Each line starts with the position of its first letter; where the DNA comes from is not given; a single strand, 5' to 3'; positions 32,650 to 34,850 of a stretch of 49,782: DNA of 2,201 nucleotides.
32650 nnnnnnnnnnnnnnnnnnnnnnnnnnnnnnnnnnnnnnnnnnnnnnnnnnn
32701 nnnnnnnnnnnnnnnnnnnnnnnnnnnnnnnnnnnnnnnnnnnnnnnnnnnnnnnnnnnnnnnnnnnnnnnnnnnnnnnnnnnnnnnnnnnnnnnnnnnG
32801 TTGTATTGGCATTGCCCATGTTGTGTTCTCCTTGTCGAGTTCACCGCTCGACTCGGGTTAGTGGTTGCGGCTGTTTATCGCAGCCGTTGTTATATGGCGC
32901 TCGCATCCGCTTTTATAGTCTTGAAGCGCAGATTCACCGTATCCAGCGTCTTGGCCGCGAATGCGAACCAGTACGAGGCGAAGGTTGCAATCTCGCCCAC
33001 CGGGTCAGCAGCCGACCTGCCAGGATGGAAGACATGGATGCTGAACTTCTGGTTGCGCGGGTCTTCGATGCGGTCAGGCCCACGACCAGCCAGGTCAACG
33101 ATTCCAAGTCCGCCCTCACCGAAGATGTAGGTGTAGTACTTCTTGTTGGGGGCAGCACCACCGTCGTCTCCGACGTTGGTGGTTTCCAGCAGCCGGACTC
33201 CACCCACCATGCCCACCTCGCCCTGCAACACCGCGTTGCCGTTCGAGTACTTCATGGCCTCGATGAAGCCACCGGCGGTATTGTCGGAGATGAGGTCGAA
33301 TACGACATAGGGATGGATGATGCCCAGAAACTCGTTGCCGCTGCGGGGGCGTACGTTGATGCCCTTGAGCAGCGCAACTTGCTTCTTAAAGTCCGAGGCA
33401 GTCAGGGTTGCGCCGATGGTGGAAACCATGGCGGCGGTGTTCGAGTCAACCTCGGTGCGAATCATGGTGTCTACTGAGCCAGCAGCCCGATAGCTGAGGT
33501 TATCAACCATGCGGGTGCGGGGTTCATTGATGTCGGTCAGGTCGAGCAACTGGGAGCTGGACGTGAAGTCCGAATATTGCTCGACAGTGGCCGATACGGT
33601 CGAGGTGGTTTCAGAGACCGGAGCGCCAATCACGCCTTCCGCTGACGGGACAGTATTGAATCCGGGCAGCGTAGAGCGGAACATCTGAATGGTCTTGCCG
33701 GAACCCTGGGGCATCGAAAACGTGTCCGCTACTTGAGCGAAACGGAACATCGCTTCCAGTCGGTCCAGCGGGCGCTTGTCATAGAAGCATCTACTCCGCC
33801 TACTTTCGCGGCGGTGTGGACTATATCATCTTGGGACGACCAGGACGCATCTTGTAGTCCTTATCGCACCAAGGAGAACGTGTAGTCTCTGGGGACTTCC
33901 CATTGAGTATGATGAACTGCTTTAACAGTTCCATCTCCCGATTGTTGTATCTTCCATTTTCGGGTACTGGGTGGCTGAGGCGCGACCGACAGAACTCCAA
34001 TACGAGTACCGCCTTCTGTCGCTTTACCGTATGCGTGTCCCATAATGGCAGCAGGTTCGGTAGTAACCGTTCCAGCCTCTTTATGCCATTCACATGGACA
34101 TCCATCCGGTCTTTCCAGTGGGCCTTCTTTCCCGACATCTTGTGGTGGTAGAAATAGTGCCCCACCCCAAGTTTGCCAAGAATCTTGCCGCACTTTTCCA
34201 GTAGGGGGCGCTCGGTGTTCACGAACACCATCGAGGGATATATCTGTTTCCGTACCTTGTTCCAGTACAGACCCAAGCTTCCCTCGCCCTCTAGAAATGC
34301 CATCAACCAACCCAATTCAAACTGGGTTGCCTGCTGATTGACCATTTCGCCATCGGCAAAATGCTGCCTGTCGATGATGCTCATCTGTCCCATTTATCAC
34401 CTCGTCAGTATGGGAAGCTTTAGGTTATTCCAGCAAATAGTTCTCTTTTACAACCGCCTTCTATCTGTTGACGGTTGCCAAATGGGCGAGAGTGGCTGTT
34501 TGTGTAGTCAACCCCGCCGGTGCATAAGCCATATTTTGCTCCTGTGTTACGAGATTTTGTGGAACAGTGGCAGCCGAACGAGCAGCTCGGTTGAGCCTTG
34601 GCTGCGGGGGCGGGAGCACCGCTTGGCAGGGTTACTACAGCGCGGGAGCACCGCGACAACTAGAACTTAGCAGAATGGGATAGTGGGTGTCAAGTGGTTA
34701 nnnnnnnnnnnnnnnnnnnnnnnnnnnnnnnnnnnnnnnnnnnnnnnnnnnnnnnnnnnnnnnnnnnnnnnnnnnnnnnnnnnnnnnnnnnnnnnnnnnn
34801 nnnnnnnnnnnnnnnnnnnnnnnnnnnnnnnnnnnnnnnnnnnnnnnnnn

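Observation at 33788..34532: Group I intron with a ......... endonuclease splits the major capsid gene after codon 20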

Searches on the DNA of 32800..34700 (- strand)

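Call 3: search_rna_families(source=window, start=33600, end=34700, threshold=evalue, max_evalue=10, show_alignments=4)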
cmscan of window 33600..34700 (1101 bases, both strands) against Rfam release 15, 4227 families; matches with E-value up to 10: 1.
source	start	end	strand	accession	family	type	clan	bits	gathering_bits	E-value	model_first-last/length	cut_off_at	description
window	34305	34435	-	RF00028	Intron_gpI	Intron;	-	13.5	50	1.5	60-139/253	no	Group I catalytic intron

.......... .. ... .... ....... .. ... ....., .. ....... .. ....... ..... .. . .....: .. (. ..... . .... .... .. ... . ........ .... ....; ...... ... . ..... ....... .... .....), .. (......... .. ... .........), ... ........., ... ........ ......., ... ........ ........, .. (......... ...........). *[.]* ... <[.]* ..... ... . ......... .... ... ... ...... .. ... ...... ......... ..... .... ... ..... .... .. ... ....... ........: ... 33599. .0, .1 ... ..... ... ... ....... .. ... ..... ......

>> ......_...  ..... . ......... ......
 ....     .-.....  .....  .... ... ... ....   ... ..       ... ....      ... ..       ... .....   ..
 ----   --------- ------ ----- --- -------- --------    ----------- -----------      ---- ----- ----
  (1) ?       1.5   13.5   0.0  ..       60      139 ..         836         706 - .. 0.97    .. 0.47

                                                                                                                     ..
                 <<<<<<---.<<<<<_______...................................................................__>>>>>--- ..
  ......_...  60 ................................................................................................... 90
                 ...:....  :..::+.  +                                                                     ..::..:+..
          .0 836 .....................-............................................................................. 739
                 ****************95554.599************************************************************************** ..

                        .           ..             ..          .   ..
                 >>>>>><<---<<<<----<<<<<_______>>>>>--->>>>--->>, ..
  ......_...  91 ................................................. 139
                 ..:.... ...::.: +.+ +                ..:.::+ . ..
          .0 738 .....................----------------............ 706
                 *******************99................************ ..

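Call 7: search_dna_similar(query=window:32800-34700:-, collection=phages, mode=distant, max_rows=20)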
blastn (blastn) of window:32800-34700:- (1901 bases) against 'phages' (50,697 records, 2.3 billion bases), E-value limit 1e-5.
No match.
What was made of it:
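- Tried and rejected: The 1.9-kb region against phage records by blastn also gave no match (call 7).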

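Call 50: search_rna_families(sources=[L003, L005, L007, L008], threshold=evalue, max_evalue=10, show_alignments=3)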
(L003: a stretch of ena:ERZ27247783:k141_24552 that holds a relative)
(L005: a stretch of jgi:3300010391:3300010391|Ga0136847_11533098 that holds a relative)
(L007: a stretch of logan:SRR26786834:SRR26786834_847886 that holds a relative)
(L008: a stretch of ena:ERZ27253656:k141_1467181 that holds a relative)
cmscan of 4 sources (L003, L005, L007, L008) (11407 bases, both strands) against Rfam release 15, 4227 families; matches with E-value up to 10: 3.
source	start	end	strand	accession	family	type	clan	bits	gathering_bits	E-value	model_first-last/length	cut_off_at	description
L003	330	401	+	RF00005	tRNA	Gene; tRNA;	CL00001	49.7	29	2.2e-08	1-71/71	no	tRNA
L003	329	403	-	RF04354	Plastid-ycf2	Cis-reg;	-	21.6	65.7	1.2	1-75/75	no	Plastid-ycf2 5UTR RNA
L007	678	780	-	RF01210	snoU13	Gene; snRNA; snoRNA; CD-box;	CL00081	20.4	46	1.1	1-104/104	no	Small nucleolar RNA U13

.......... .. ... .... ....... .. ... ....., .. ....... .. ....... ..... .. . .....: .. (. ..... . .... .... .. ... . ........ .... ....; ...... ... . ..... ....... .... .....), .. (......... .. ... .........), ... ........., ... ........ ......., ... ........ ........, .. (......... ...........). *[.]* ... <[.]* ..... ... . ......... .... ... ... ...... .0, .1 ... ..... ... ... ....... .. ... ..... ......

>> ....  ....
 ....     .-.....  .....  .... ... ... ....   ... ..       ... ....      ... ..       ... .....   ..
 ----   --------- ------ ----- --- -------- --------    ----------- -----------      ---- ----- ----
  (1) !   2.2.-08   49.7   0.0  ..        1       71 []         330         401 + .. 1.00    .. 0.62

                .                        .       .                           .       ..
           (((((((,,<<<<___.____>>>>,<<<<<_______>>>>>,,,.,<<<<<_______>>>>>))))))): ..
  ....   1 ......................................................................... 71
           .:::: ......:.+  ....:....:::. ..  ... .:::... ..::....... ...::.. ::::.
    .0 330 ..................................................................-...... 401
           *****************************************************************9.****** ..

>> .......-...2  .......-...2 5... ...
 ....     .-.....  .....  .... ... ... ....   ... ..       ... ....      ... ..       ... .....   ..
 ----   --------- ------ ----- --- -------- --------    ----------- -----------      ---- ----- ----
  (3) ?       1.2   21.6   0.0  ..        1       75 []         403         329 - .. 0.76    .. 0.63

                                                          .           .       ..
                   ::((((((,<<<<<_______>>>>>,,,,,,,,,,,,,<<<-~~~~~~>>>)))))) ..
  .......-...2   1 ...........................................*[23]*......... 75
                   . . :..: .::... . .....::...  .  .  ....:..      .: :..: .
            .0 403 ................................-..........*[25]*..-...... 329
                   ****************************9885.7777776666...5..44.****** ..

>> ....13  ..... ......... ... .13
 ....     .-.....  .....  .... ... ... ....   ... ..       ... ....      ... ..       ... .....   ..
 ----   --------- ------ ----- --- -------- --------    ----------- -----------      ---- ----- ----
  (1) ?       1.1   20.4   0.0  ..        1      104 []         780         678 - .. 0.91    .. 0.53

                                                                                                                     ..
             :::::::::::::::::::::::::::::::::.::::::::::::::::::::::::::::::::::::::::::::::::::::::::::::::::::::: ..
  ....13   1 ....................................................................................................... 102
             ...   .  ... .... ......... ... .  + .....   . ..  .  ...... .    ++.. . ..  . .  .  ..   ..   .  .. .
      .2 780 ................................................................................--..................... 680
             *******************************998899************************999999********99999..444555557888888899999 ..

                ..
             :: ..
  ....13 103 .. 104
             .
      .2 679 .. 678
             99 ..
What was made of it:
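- Tried and rejected: Scanning four related loci whole gave nothing for group I (call 50).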

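Call 52: search_rna_families(source=window, start=33775, end=33905, threshold=evalue, max_evalue=10, show_alignments=3)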
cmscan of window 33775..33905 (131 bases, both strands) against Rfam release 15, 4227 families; matches with E-value up to 10: 1.
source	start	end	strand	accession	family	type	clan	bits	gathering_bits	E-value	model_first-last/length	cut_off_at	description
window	33797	33905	-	RF00028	Intron_gpI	Intron;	-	13.6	50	0.16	126-253/253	5'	Group I catalytic intron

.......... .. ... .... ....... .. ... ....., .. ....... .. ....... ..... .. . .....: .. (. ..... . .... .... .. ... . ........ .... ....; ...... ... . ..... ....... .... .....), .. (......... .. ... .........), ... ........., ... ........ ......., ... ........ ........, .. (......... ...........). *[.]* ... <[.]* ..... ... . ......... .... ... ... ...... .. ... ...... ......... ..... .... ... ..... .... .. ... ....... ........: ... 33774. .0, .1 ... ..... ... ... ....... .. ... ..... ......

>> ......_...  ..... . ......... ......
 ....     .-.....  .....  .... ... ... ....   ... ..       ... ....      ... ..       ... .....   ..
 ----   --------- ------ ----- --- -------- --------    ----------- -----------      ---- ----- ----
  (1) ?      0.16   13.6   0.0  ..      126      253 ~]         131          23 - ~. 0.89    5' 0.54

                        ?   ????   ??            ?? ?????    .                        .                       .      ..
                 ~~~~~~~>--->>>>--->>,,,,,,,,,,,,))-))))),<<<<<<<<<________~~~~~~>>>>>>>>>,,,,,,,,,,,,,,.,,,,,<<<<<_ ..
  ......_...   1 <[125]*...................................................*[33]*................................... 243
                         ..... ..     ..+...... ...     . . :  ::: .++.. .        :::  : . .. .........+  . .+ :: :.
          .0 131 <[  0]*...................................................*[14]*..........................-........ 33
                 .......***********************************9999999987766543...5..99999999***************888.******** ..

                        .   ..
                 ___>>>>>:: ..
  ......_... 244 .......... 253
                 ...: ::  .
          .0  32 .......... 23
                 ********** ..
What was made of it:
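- On Group I intron (Rfam RF00028): The window gives 13.5 bits (34435..34305, model 60-139) and 13.6 bits (33905..33797, model 126-253) as two separate matches (calls 3, 52).
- The window gives two half matches, in the right order and on the right strand (calls 3, 52).
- Tried and rejected: The E-value runs gave only two weak half matches (calls 3, 52).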

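Call 53: search_rna_families(source=L008, start=4440, end=4555, threshold=evalue, max_evalue=10, show_alignments=3)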
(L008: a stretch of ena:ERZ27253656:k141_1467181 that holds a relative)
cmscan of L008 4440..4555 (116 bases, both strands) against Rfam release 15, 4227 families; matches with E-value up to 10: 2.
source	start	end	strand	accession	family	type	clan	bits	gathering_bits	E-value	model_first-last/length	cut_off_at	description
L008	4446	4459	+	RF01962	RMST_1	Gene; lncRNA;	-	10.3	40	2.2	48-61/61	no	Rhabdomyosarcoma 2 associated transcript conserved region 1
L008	4440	4530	+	RF00028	Intron_gpI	Intron;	-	9.7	50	2.1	106-253/253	5'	Group I catalytic intron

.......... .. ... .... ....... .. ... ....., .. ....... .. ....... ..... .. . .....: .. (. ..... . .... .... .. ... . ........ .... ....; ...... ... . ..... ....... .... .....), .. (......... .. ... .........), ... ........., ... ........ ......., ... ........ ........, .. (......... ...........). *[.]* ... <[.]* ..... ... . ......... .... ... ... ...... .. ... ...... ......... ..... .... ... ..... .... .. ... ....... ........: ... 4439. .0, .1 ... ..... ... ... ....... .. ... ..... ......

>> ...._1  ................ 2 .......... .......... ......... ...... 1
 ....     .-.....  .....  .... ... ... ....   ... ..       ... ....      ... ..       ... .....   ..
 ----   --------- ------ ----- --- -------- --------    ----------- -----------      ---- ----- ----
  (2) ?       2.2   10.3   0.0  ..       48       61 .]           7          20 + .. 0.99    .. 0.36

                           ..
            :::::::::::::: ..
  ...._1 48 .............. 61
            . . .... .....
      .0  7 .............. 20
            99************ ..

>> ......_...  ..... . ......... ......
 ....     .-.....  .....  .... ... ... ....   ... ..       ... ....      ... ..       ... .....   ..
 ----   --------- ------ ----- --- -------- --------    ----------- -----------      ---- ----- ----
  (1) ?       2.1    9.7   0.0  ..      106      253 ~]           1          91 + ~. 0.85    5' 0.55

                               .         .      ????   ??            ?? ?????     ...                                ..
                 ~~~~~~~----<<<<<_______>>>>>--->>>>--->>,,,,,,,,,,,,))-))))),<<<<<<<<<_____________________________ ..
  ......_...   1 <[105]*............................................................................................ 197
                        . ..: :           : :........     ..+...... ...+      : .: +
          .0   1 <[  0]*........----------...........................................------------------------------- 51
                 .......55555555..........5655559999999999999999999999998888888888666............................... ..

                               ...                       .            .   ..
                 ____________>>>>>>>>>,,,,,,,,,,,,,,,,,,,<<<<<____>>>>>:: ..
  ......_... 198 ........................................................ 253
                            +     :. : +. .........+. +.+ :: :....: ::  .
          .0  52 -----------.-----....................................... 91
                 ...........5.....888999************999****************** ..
